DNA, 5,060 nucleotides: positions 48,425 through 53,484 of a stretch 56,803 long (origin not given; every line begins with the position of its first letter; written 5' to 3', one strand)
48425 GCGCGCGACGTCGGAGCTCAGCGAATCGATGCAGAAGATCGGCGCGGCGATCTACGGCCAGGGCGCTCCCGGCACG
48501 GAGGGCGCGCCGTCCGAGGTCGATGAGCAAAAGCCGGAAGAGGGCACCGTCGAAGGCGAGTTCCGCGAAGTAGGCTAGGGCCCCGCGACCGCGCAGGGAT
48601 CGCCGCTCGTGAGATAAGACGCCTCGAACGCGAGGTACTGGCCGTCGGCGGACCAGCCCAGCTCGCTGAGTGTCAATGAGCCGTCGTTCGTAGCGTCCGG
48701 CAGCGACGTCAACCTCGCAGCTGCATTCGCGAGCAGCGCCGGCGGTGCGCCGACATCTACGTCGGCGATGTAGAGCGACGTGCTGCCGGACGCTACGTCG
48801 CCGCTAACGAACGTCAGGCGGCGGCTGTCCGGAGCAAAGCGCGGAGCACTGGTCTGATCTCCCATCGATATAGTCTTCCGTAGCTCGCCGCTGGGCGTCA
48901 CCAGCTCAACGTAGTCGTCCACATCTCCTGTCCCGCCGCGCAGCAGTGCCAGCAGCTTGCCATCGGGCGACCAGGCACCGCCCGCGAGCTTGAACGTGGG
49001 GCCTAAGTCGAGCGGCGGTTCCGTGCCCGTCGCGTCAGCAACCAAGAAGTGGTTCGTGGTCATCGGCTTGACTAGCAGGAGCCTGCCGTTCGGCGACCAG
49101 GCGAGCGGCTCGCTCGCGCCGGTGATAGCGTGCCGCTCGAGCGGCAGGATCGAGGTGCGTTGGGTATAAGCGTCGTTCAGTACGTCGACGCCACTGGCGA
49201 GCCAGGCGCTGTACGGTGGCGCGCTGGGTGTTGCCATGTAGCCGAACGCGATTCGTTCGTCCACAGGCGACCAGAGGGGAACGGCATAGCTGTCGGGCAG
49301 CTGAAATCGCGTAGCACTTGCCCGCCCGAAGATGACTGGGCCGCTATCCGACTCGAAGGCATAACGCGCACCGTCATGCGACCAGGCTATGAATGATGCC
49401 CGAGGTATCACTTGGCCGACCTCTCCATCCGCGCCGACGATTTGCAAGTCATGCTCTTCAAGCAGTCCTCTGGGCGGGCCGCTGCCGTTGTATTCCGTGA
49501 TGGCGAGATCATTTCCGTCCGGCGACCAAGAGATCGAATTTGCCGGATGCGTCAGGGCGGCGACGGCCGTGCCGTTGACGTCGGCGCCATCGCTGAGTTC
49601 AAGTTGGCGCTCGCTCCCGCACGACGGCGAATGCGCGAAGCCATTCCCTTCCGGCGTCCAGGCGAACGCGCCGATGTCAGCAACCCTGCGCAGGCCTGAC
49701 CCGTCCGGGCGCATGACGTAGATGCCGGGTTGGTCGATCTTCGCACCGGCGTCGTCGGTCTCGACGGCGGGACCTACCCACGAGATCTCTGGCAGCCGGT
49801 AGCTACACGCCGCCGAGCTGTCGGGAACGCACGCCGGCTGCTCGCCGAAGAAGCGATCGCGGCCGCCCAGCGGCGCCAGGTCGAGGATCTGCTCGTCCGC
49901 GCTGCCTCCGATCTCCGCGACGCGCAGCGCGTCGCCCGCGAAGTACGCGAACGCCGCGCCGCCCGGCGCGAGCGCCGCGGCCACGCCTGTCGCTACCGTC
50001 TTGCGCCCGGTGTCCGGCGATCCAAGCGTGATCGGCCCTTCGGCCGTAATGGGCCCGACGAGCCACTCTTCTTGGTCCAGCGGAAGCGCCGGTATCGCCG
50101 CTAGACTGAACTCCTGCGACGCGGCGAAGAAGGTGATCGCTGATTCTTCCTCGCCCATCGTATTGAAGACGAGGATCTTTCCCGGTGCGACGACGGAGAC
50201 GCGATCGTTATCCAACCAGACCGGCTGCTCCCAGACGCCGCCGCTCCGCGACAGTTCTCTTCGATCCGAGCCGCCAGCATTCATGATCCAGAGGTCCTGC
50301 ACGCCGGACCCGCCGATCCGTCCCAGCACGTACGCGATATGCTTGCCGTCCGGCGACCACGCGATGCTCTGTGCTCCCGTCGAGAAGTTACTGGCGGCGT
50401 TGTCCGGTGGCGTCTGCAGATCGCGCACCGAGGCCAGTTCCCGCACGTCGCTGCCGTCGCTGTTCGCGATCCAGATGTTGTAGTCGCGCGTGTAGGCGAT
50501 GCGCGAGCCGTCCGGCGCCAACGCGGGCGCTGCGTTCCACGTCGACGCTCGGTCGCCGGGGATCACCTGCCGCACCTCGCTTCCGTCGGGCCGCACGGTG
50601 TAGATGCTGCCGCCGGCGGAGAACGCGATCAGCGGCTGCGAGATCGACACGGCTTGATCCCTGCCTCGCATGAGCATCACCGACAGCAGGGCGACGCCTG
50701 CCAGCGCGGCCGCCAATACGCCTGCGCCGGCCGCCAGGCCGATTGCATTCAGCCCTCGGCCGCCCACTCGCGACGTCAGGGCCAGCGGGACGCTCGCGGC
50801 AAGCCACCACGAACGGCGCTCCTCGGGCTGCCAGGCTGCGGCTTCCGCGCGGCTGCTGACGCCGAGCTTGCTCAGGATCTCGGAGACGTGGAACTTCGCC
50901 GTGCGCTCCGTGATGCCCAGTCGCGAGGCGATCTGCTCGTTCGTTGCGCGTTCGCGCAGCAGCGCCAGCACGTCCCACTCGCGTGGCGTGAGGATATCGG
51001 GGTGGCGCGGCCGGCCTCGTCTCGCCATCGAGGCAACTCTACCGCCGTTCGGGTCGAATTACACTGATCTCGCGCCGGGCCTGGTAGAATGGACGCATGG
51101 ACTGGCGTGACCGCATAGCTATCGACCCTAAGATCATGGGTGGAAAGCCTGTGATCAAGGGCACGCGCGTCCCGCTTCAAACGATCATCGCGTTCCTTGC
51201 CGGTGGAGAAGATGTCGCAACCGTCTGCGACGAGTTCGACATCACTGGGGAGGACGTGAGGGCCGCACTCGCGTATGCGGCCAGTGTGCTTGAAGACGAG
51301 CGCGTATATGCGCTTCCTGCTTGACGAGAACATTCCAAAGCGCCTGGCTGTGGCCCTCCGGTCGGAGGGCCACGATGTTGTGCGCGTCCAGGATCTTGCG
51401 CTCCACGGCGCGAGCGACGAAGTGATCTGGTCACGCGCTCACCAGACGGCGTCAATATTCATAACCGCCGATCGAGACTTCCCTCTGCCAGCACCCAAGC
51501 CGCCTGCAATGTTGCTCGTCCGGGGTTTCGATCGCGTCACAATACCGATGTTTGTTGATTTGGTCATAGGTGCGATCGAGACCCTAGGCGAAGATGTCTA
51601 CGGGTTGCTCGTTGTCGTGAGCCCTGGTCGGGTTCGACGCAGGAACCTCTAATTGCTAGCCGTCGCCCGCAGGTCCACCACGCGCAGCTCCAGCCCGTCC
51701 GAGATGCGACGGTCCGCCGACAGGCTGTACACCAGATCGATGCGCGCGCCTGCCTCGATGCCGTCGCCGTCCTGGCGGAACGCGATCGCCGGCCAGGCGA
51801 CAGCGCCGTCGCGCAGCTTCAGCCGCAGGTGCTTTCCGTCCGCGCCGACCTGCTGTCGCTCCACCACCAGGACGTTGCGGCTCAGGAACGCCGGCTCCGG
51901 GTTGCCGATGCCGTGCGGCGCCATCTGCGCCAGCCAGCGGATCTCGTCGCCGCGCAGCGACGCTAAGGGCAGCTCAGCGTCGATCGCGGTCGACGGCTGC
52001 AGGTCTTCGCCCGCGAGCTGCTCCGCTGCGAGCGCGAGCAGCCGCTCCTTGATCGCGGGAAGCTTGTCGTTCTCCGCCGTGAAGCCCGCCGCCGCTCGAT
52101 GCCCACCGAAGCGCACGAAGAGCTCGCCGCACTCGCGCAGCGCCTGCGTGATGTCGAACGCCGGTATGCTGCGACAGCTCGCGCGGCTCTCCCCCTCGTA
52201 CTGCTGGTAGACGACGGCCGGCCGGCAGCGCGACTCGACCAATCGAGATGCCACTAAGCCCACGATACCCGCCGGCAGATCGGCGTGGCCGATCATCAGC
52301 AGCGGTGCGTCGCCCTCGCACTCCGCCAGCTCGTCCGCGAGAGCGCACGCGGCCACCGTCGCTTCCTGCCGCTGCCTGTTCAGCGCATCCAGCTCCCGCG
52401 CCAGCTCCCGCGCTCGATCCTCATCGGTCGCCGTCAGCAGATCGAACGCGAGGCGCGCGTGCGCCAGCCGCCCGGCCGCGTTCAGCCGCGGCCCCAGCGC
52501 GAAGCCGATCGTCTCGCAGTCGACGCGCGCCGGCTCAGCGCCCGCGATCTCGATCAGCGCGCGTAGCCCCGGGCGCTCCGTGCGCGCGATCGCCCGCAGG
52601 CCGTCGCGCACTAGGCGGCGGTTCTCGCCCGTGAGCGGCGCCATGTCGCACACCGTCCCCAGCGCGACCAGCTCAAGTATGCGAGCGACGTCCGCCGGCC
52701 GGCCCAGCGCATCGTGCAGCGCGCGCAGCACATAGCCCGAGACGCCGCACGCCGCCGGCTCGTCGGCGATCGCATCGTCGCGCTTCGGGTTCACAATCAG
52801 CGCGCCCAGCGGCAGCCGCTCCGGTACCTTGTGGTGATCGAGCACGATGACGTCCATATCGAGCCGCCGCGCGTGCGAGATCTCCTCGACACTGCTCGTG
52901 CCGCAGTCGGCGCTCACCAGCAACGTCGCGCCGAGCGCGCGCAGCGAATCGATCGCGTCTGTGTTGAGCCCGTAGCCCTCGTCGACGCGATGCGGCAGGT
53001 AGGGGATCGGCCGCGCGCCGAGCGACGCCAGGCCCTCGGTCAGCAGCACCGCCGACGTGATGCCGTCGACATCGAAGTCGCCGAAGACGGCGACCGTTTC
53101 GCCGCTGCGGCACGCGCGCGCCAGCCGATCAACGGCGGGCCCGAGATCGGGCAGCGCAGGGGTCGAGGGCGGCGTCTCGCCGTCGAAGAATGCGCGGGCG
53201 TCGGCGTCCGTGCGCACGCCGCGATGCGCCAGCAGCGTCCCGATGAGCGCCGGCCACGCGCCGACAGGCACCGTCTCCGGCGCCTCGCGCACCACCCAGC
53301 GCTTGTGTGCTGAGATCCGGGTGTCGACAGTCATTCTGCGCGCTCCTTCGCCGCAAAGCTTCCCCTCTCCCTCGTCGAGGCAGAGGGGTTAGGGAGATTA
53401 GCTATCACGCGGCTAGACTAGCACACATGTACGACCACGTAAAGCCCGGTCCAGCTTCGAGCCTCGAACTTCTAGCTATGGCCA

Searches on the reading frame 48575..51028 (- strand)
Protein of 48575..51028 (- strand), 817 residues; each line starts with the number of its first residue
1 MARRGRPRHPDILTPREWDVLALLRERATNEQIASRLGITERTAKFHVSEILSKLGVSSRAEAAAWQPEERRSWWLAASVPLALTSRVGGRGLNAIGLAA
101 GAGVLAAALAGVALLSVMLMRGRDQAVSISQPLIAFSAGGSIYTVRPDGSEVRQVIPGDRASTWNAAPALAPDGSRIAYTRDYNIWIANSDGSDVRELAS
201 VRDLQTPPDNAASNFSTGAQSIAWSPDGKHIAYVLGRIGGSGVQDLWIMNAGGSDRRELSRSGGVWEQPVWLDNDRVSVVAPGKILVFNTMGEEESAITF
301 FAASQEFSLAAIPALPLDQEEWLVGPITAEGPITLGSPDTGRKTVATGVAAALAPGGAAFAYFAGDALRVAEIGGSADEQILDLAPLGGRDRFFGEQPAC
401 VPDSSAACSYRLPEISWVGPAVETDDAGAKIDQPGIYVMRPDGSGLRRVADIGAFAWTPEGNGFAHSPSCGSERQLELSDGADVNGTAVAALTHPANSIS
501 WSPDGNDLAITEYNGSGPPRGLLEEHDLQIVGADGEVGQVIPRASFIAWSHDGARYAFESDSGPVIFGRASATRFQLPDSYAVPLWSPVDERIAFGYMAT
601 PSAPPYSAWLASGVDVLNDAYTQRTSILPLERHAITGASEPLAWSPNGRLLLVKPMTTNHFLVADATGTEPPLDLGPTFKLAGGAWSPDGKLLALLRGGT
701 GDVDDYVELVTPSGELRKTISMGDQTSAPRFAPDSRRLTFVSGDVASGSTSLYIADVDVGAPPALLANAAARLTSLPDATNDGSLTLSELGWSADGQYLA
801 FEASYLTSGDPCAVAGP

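Call 47: search_protein_families(library=pfam, proteins=[window:48575-51028:-], max_evalue=0.0001)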
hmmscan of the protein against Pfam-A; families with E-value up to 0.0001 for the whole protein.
window:48575-51028:- (817 aa): 6 families
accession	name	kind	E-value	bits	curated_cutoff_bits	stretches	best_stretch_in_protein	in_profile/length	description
PF07676.18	PD40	-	1.6e-18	66.5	20.9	0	221-248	13-38/38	WD40-like Beta Propeller Repeat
PF00196.25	GerE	-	9.5e-16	57.6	23.5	1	12-65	2-55/57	Bacterial regulatory proteins, luxR family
PF00930.27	DPPIV_N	-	3.3e-09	36.4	22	1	162-245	42-127/354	Dipeptidyl peptidase IV (DPP IV) N-terminal region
PF25174.1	Beta-prop_THOC3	-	4.6e-07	29.5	305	0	456-514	53-150/272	THOC3 beta-propeller domain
PF12894.13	ANAPC4_WD40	-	1.6e-06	28.7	22.9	0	493-515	38-60/91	Anaphase-promoting complex subunit 4 WD40 domain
PF04545.22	Sigma70_r4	-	9.7e-05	22.3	24.1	0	12-55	4-48/50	Sigma-70, region 4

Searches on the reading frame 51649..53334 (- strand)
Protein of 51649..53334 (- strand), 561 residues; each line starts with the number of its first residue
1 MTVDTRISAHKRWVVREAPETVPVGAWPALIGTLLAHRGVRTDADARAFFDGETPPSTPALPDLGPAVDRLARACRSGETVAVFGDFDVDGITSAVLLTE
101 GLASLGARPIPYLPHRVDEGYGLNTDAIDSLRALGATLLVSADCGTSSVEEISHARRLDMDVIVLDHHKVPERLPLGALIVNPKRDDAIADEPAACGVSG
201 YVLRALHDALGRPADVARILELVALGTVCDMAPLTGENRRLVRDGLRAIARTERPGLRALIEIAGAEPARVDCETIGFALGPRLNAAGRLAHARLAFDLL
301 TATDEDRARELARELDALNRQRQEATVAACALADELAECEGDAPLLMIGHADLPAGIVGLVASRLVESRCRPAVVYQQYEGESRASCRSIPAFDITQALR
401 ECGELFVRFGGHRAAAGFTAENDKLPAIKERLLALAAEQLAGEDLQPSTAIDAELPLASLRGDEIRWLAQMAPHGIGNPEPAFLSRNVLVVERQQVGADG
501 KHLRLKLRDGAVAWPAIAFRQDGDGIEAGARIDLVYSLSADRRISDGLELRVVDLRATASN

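Call 47: search_protein_families(library=pfam, proteins=[window:51649-53334:-], max_evalue=0.0001)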
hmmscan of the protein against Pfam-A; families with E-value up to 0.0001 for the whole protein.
window:51649-53334:- (561 aa): 3 families
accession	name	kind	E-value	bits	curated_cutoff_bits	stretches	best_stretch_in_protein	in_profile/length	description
PF01368.27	DHH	-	3.3e-20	73.1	28.1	1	81-227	2-125/125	DHH family, N-terminal domain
PF17768.7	RecJ_OB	-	9.3e-20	71.1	27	1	451-541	1-93/107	RecJ OB domain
PF02272.25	DHHA1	-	3.7e-08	34.2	25.9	1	350-435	10-99/102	DHHA1 domain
